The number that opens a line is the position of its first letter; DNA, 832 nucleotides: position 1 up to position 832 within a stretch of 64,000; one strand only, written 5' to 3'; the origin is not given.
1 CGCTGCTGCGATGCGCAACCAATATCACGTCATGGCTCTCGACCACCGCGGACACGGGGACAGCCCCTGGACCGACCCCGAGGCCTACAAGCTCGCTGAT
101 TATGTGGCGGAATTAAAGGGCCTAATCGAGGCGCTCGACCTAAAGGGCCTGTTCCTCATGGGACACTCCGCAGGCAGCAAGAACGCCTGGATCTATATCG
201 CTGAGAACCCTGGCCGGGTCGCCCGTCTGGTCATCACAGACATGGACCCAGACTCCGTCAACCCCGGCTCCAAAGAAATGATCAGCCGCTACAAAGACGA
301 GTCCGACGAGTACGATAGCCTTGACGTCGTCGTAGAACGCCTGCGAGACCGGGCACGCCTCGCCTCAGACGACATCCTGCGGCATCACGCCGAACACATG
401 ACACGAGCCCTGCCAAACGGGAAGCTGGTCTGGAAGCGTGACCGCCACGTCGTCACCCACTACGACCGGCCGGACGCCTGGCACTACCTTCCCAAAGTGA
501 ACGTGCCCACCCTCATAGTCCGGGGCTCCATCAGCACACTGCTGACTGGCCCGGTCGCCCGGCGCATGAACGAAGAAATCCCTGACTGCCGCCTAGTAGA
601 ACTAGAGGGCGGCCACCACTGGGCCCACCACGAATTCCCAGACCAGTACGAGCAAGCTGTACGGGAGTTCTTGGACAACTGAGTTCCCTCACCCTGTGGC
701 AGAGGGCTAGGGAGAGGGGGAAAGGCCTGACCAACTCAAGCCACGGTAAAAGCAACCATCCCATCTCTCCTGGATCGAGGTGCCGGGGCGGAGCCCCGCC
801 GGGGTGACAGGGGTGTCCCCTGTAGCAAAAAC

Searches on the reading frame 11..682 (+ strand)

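Call 81: search_protein_families(library=pfam, proteins=[window:11-682:+], max_evalue=0.001)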
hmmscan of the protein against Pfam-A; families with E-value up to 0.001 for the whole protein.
window:11-682:+ (223 aa): 3 families
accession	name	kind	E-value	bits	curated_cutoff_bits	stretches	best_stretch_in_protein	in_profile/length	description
PF00561.26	Abhydrolase_1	-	6.1e-17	62.5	25.8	1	3-209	26-244/245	alpha/beta hydrolase fold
PF12146.15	Hydrolase_4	-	9.3e-14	51.7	27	1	2-75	29-106/239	Serine aminopeptidase, S33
PF12697.13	Abhydrolase_6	-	9.3e-13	49.8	26.3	1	4-215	27-216/217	Alpha/beta hydrolase family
